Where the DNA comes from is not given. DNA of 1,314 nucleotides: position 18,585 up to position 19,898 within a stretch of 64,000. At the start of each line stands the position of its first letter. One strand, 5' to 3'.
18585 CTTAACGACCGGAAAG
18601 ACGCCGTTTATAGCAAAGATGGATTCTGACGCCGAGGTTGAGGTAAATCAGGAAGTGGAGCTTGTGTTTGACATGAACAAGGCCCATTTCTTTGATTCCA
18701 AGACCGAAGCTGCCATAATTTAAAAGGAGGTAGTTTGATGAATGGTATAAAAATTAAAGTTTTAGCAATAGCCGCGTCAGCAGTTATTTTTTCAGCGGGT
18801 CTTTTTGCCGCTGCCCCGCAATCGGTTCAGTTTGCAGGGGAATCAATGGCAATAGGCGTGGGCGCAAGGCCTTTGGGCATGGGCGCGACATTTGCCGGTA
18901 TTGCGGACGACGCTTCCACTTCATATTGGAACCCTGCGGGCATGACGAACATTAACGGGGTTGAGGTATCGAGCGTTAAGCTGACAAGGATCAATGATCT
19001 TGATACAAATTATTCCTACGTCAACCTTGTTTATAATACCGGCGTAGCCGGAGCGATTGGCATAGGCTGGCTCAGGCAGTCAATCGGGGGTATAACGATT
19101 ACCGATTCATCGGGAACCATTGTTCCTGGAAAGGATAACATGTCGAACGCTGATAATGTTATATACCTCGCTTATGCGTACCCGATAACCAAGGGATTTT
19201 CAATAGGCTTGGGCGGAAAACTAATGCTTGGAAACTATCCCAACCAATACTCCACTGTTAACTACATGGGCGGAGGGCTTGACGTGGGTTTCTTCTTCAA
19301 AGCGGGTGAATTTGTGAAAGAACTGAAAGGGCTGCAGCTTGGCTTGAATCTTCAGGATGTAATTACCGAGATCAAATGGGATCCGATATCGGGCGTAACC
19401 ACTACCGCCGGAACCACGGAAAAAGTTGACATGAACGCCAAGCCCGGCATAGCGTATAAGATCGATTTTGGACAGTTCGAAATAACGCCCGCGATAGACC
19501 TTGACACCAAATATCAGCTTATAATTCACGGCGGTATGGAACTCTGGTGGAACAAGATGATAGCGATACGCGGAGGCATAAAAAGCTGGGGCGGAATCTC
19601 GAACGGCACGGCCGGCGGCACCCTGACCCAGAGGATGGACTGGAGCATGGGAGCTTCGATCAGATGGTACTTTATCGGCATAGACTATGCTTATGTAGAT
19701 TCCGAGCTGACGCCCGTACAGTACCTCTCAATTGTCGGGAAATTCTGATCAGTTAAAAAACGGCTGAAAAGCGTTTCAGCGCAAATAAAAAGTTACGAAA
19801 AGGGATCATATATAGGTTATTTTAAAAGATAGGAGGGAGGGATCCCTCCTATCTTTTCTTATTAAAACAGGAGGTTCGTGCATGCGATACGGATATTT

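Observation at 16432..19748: Paired FadL/PorV-like outer-membrane barrels flanking a lone MalK-type ATPase under a palindrome-containing promoter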

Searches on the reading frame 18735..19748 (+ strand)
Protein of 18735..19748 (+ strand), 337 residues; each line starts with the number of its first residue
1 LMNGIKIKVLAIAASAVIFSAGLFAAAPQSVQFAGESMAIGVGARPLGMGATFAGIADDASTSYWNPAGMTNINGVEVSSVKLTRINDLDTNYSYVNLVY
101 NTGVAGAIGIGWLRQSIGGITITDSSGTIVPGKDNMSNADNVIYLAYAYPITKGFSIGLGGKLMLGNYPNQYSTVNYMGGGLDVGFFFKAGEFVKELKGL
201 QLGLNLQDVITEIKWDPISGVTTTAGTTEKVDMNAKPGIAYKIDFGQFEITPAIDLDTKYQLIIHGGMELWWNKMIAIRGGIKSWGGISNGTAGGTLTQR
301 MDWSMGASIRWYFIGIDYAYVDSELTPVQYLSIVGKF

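Call 3: search_protein_families(library=pfam, proteins=[window:18735-19748:+], max_evalue=0.01)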
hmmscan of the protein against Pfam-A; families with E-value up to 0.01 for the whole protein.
window:18735-19748:+ (337 aa): 2 families
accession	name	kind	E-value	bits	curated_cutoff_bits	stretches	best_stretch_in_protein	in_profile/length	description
PF03687.19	UPF0164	-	2.5e-05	23.7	21.4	1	20-136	28-138/325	Uncharacterised protein family (UPF0164)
PF03349.22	Toluene_X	-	5.1e-05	22.4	29.7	1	50-81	24-58/421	Outer membrane protein transport protein (OMPP1/FadL/TodX)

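Call 4: search_protein_families(library=ncbifam, proteins=[window:18735-19748:+], max_evalue=0.01)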
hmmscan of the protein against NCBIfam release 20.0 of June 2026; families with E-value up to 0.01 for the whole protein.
window:18735-19748:+ (337 aa): 4 families
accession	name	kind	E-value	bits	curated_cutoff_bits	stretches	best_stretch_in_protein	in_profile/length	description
NF033709.1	PorV_fam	subfamily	2.9e-31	109.3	90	1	37-324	6-310/326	PorV/PorQ family protein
NF052325.1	PorVQ2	equivalog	2e-20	73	325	1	21-321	13-333/354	putative type IX sorting system protein PorV2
NF033710.1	T9SS_OM_PorV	equivalog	8.5e-10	38.3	250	1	29-216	20-211/367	type IX secretion system outer membrane channel protein PorV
NF033711.1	T9SS_PorQ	equivalog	1.1e-05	24.6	220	1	26-190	17-173/335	type IX secretion system protein PorQ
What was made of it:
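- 18738..19748 (+): OMP2: the second PorV/PorQ-family barrel, 336 aa from ATG 18738 (TTG 18735 is possible). Its start lies 14 nt after the MalK stop codon, behind its own AAGGAGG ribosome-binding site. NF033709 109.3 bits (cutoff 90) (call 4).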

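Call 21: find_homologous_proteins(query=window:18738-19748:+)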
Query window:18738-19748:+ (336 aa): 109 proteins with E <= 0.001 among 5397 candidates.
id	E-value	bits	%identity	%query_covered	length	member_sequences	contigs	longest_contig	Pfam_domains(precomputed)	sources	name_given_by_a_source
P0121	1.7e-218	743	100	100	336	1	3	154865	-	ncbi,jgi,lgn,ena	jgi:hypothetical protein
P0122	1.9e-190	650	89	100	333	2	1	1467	-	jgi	-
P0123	2.5e-163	561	75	100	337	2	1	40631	-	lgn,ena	-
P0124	1.2e-160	553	75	100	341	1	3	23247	-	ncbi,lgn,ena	-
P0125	9.3e-157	540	75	100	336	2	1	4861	-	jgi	jgi:hypothetical protein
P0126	6.3e-151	521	74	96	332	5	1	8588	-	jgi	-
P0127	2.0e-130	453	65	95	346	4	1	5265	PF03687.21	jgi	jgi:hypothetical protein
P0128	2.5e-127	443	63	99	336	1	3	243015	PF03687.21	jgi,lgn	jgi:hypothetical protein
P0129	5.5e-126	439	64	97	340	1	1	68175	-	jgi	jgi:hypothetical protein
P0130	3.4e-124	433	61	99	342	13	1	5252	PF03687.21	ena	-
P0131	2.2e-123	430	61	100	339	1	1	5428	-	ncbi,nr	ncbi:MAG: PorV/PorQ family protein [Spirochaetia bacterium]|nr:PorV/PorQ family protein [Spirochaeti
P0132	2.1e-121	423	62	96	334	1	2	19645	PF03687.21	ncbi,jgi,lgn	-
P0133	3.9e-121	423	64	89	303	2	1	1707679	PF03687.21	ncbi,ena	-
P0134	6.5e-121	422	62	95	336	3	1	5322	PF03687.21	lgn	-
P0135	4.8e-119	416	62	94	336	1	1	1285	PF03687.21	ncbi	-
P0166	1.3e-82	296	47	99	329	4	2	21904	PF03687.21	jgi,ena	jgi:hypothetical protein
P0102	1.7e-68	250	46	98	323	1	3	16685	-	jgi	jgi:hypothetical protein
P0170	4.5e-66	242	43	96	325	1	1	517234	PF03687.21,PF03349.23,PF19572.6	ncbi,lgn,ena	-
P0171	2.3e-62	229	43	98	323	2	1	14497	-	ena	-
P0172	1.8e-58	217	42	93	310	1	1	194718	-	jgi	jgi:hypothetical protein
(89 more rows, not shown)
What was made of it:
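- Relatives of OMP2 fused to SLH domains suggest a structural, tethering use of this barrel (call 21).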

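Call 32: predict_structure(alignment_id=A3)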
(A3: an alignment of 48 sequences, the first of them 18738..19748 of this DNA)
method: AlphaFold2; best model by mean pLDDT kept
length: 336 residues; sequences in the alignment: 48
mean_pLDDT: 87.9   pTM: 0.83
mean pLDDT of the five models: 87.9, 87.3, 86.9, 86.4, 86.1
residues with pLDDT >= 90: 199; 70-90: 104; 50-70: 28; < 50: 5
segments of 3 or more residues with pLDDT < 50: none
pLDDT, mean of each block of 10 residues (from residue 1): 74 70 51 60 89 87 92 94 76 94 95 89 91 90 96 96 91 90 96 95 94 87 81 94 97 89 95 97 85 84 96 95 89 95
secondary structure, 60 per line:
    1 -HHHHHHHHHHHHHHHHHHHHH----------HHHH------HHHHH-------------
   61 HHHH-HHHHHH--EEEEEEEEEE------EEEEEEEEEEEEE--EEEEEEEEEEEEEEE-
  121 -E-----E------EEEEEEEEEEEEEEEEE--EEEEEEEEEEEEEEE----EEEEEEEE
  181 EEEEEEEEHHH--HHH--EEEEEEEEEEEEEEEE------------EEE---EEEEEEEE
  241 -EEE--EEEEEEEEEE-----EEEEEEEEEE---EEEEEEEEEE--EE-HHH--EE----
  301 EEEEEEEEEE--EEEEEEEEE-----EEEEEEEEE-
elements in order: H2-22 H33-36 H43-47 H61-64 H66-71 E74-83 E90-102 E105-119 E135-151 E154-168 E173-188 E199-214 E227-229 E233-240 E242-244 E247-256 E262-271 E275-284 E301-310 E313-321 E327-335
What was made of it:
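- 18738..19748 (+): AF2 pLDDT 87.9 with 14 main strands (call 32).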

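Call 37: fold_search(model_id=the predicted structure, library=pdb)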
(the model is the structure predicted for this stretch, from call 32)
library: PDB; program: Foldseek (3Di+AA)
matches with E <= 10: 974; with E <= 0.001: 108
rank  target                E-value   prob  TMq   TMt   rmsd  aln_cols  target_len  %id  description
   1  8gl6_F                1.3e-10  1.00  0.68  0.63   5.3       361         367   15  The Type 9 Secretion System in vitro assembled, RemA-CTD substrate bound complex (released 2024-01-31)
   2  3pgr                  5.2e-09  1.00  0.54  0.49   9.8       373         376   13  Asp348Arg mutant of EcFadL (released 2011-05-25)
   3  3brz                  8.0e-09  1.00  0.54  0.46   8.8       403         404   12  Crystal structure of the Pseudomonas putida toluene transporter TodX (released 2008-06-10)
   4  2r88_A                8.8e-09  1.00  0.57  0.53   8.4       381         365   12  Crystal structure of the long-chain fatty acid transporter FadL mutant delta S3 kink (released 2008-09-23)
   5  3pf1_A                2.0e-08  1.00  0.57  0.47   8.3       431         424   12  E. coli FadL Asp348Ala mutant (released 2011-05-25)
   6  2r89_A                2.1e-08  1.00  0.56  0.52   9.8       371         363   15  Crystal structure of the long-chain fatty acid transporter FadL mutant delta N3 (released 2008-09-23)
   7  3bry_A                2.6e-08  1.00  0.54  0.48   7.1       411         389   11  Crystal structure of the Ralstonia pickettii toluene transporter TbuX (released 2008-06-10)
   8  2r4l_C                2.8e-08  1.00  0.57  0.47   9.8       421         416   13  Crystal structure of the long-chain fatty acid transporter FadL mutant P34A (released 2008-09-16)
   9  2r8a_A                2.8e-08  1.00  0.55  0.52   8.9       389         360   12  Crystal structure of the long-chain fatty acid transporter FadL mutant delta N8 (released 2008-09-23)
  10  3pgs_A                3.6e-08  1.00  0.53  0.43  10.2       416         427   13  Phe3Gly mutant of EcFadL (released 2011-05-25)
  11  6z37                  4.9e-08  1.00  0.52  0.43   9.6       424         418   12  TodX monoaromatic hydrocarbon channel deltaS2 mutant (released 2020-11-04)
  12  3dwn_A                8.2e-08  1.00  0.57  0.47   8.8       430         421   12  Crystal structure of the long-chain fatty acid transporter FadL mutant A77E/S100R (released 2008-12-16)
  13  3pgu                  1.1e-07  1.00  0.56  0.47  10.7       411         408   13  Phe3Glu mutant of EcFadL (released 2011-05-25)
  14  2r4l_A                1.2e-07  1.00  0.55  0.46   9.6       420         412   13  Crystal structure of the long-chain fatty acid transporter FadL mutant P34A (released 2008-09-16)
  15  1t16_A                1.9e-07  1.00  0.55  0.44  10.1       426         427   14  Crystal structure of the bacterial fatty acid transporter FadL from Escherichia coli (released 2004-06-15)
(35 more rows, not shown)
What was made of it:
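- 18738..19748 (+): Foldseek best hit is PorV 8gl6_F at TMq 0.68, then FadL and TodX (call 37).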

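Call 61: find_encoding_contigs(protein=P0170, flank=6000, max_places=2)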
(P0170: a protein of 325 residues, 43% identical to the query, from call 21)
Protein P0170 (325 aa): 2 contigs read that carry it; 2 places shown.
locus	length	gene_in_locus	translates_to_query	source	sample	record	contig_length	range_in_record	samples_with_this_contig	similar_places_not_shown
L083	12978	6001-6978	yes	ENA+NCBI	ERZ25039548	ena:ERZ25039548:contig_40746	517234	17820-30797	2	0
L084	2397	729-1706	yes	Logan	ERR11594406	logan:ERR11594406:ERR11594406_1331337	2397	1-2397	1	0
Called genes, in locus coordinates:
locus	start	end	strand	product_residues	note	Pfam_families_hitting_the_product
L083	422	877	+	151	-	-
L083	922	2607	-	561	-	PF00920:ILVD_EDD_N, PF24877:ILV_EDD_C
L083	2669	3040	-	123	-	-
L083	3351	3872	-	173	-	-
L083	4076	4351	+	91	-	-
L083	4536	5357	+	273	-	PF00942:CBM_3, PF13860:FlgD_ig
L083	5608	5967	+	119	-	PF07238:PilZ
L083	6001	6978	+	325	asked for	PF03349:Toluene_X (faint), PF03687:UPF0164 (weak), PF19572:PorV (faint)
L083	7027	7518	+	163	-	-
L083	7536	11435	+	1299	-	-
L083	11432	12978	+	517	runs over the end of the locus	PF13729:TraF_2 (weak), PF07719:TPR_2 (faint)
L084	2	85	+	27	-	?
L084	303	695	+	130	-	PF07238:PilZ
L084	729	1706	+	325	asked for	PF03349:Toluene_X (faint), PF03687:UPF0164 (weak), PF19572:PorV (faint)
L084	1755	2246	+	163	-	-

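Call 62: find_encoding_contigs(protein=P0172, flank=6000, max_places=2)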
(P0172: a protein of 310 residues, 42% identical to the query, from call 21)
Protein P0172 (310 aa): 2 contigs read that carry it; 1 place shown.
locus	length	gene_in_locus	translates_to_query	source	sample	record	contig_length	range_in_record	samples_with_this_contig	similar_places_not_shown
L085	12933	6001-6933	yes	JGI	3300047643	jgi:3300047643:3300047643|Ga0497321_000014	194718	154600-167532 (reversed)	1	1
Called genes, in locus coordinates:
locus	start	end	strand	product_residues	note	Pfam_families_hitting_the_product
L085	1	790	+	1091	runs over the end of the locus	PF15902:Sortilin-Vps10 (faint)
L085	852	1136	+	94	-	-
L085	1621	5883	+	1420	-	PF02055:Glyco_hydro_30 (weak), PF04616:Glyco_hydro_43, PF03422:CBM_6, PF18099:CBM_35_2, PF00942:CBM_3, PF13860:FlgD_ig (weak)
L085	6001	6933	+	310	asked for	-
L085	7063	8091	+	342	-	PF00356:LacI, PF00532:Peripla_BP_1, PF13407:Peripla_BP_4, PF13377:Peripla_BP_3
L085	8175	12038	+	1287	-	-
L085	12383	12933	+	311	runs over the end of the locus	-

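Call 65: find_encoding_contigs(protein=P0171, flank=6000, max_places=2)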
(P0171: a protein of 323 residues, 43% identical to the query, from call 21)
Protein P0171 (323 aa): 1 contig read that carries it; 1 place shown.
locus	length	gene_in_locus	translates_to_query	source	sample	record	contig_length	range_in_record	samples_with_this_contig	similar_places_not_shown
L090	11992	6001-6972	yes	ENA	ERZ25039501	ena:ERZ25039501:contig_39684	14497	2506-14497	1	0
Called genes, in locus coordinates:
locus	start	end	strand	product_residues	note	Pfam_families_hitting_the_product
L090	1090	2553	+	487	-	PF00942:CBM_3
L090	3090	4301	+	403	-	PF03664:Glyco_hydro_62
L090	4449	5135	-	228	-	-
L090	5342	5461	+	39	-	PF00942:CBM_3 (weak)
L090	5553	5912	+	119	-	PF13860:FlgD_ig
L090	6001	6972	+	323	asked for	-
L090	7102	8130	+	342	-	PF00356:LacI, PF00532:Peripla_BP_1, PF13407:Peripla_BP_4, PF13377:Peripla_BP_3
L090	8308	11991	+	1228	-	?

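Call 66: find_encoding_contigs(protein=P0166, flank=6000, max_places=2)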
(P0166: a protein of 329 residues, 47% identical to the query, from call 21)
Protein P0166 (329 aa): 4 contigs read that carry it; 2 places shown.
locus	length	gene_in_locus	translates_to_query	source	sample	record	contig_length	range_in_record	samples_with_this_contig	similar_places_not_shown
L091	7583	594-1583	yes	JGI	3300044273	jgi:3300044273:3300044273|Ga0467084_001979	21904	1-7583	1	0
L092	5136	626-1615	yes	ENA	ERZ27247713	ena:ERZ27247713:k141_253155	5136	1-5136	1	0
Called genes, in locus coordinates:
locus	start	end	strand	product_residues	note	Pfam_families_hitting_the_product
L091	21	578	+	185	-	-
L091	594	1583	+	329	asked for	PF03687:UPF0164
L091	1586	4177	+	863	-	-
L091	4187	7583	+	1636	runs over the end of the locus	PF14200:RicinB_lectin_2, PF00652:Ricin_B_lectin, PF14200:RicinB_lectin_2, PF21253:Mann_GBD_bact, PF13860:FlgD_ig (weak)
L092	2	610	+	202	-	?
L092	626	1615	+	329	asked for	PF03687:UPF0164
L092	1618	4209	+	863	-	-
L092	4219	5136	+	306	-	?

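Call 67: search_protein_families(library=ncbifam, proteins=[L085:1621-5883:+, L083:4536-5357:+, L090:5553-5912:+], max_evalue=0.01)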
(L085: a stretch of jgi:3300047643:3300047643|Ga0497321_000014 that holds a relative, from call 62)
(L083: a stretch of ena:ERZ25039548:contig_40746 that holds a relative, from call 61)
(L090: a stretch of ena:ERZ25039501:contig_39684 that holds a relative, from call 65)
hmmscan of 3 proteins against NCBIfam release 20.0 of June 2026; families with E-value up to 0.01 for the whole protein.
L085:1621-5883:+ (1420 aa): 7 families
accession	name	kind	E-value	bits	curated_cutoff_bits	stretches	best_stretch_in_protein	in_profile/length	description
NF052681.1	EndoxylXynCBac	equivalog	2.3e-55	188.4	650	1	21-417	6-393/395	glucuronoarabinoxylan endo-1,4-beta-xylanase XynC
NF053856.1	Nd1_6BtaGucnBT3312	equivalog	4.6e-13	48.6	700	2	86-229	153-299/483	endo-1,6-beta-glucanase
NF033707.1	T9SS_sortase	equivalog_domain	3.6e-05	21.6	420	1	1349-1410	1024-1084/1095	type IX secretion system sortase PorU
NF009276.0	PRK12633.1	equivalog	0.00019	21.2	383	1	1347-1403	128-181/234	flagellar basal body rod modification protein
NF005176.1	PRK06655.1-1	equivalog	0.00022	21.2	230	1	1348-1408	97-153/197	flagellar hook assembly protein FlgD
NF009277.0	PRK12634.1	equivalog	0.00041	20.5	333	1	1337-1417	110-188/221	flagellar basal body rod modification protein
NF009452.0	PRK12812.1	equivalog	0.0016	17.8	258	1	1348-1410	152-213/289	flagellar basal body rod modification protein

L083:4536-5357:+ (273 aa): 7 families
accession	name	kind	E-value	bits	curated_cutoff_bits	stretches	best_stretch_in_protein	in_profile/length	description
NF033707.1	T9SS_sortase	equivalog_domain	3e-10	38.4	420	1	153-265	989-1086/1095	type IX secretion system sortase PorU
NF009276.0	PRK12633.1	equivalog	1.6e-08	34.6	383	1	192-264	120-189/234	flagellar basal body rod modification protein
NF009452.0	PRK12812.1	equivalog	9.4e-07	28.3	258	1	194-258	144-208/289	flagellar basal body rod modification protein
NF005176.1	PRK06655.1-1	equivalog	3.5e-06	27.1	230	1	197-260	93-153/197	flagellar hook assembly protein FlgD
NF009277.0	PRK12634.1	equivalog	0.0014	18.7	333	1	202-253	123-171/221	flagellar basal body rod modification protein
NF009453.0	PRK12813.1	equivalog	0.0017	17.9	264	1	225-268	142-185/223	flagellar basal body rod modification protein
TIGR04183.1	Por_Secre_tail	domain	0.0023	17.9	23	1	189-268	22-70/72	T9SS type A sorting domain-containing protein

L090:5553-5912:+ (119 aa): 8 families
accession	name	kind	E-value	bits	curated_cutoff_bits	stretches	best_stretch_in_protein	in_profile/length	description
NF005176.1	PRK06655.1-1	equivalog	1.3e-06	28.4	230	1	41-108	91-155/197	flagellar hook assembly protein FlgD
NF009277.0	PRK12634.1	equivalog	0.00014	22.1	333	1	34-116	108-188/221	flagellar basal body rod modification protein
NF033707.1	T9SS_sortase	equivalog_domain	0.00014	19.7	420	1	49-108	1025-1083/1095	type IX secretion system sortase PorU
NF009276.0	PRK12633.1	equivalog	0.00026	20.8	383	1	56-102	138-181/234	flagellar basal body rod modification protein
NF009452.0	PRK12812.1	equivalog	0.00038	19.8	258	1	51-107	156-211/289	flagellar basal body rod modification protein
TIGR04183.1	Por_Secre_tail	domain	0.0014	18.6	23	0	41-101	13-59/72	T9SS type A sorting domain-containing protein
NF009453.0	PRK12813.1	equivalog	0.0028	17.2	264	1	71-106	142-177/223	flagellar basal body rod modification protein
NF038127.1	FDP_fam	subfamily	0.0061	17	29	1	16-109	22-114/150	DVUA0089 family protein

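Call 71: list_cluster_members(proteins=[P0170, P0172, P0102, P0166, P0048, P0001, P0121])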
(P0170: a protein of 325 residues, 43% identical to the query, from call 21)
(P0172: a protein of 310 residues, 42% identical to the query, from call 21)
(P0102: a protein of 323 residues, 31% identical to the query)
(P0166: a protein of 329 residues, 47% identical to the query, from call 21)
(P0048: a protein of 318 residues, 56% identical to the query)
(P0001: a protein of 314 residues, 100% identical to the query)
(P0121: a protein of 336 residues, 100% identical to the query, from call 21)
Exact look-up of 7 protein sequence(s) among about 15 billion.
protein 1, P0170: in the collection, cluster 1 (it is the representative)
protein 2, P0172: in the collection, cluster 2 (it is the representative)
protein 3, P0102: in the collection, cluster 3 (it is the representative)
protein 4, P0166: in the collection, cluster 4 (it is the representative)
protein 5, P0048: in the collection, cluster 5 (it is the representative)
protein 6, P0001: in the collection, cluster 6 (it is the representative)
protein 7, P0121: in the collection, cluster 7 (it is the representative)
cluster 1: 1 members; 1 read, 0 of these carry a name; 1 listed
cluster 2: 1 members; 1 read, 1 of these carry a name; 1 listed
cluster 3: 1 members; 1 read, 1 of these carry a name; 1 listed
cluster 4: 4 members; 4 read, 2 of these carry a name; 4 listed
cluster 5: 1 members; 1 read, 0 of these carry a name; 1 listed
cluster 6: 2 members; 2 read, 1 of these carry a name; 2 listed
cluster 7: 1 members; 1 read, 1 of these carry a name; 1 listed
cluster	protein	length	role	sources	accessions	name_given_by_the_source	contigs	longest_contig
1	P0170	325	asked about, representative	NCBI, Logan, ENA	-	-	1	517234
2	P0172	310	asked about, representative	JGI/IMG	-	hypothetical protein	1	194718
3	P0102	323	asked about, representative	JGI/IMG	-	hypothetical protein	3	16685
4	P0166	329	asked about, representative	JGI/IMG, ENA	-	hypothetical protein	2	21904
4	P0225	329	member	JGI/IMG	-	hypothetical protein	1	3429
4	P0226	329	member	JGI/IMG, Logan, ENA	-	-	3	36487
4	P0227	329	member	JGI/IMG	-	-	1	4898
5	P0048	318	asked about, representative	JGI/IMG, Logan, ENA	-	-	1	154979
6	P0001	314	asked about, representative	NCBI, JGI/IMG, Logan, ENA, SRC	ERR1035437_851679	hypothetical protein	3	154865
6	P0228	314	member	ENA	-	-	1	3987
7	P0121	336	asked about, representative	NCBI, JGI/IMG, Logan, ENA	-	hypothetical protein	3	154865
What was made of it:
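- Tried and rejected: Cluster look-up to name the organisms of the OMP2-paralogue contigs returned no names (call 71).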

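Call 87: search_protein_families(library=pfam, proteins=[L083:7027-7518:+], max_evalue=0.01)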
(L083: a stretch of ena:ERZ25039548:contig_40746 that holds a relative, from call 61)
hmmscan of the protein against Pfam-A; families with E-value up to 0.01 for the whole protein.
L083:7027-7518:+ (163 aa): 0 families
